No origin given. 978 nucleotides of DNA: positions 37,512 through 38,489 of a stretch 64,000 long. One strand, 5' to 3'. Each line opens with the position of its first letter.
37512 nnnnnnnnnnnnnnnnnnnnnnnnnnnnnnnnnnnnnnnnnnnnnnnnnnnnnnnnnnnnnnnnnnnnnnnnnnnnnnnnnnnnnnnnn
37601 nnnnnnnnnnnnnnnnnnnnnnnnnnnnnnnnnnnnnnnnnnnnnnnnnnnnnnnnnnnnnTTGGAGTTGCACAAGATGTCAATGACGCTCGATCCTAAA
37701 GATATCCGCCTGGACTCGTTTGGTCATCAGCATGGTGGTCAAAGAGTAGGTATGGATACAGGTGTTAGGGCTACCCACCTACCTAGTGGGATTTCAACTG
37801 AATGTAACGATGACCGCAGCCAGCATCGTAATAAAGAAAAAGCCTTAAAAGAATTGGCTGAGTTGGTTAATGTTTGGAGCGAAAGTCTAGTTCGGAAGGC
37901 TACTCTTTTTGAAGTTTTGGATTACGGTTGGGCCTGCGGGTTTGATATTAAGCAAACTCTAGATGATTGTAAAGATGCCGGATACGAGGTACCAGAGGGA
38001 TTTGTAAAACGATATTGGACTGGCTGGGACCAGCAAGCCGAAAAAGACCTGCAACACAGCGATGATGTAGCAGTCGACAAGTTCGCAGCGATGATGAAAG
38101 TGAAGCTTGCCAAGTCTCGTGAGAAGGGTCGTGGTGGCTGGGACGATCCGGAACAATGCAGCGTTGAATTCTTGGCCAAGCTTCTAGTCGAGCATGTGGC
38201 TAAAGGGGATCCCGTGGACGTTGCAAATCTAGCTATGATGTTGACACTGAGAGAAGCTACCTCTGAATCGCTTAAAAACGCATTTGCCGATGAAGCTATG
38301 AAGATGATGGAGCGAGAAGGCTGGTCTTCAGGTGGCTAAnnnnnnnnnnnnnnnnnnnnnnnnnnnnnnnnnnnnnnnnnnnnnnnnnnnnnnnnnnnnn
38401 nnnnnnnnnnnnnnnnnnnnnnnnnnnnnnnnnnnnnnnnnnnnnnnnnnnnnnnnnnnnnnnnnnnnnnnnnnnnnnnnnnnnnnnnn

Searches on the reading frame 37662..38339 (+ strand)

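Call 58: search_protein_families(library=phrogs, proteins=[window:37662-38339:+], max_evalue=0.00001)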
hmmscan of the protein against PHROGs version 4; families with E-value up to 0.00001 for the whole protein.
window:37662-38339:+ (225 aa): 7 families
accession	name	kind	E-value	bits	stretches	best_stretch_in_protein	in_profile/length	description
phrog_8298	-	unknown function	9.6e-24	84.5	1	123-203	26-106/107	-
phrog_16645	-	unknown function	1e-18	68.9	1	132-200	13-81/227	-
phrog_20323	-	other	1.1e-16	61.5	1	10-72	2-65/73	RF-1 domain peptide chain release factor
phrog_35727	-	unknown function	2.2e-12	48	1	10-73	2-70/162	-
phrog_19918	-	unknown function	2.9e-11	44.3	1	3-65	208-272/355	-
phrog_5040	-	unknown function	1.5e-08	35.6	1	132-195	28-88/150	-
phrog_3122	-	other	4.3e-08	34.3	1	6-72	25-93/136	RF-1 domain peptide chain release factor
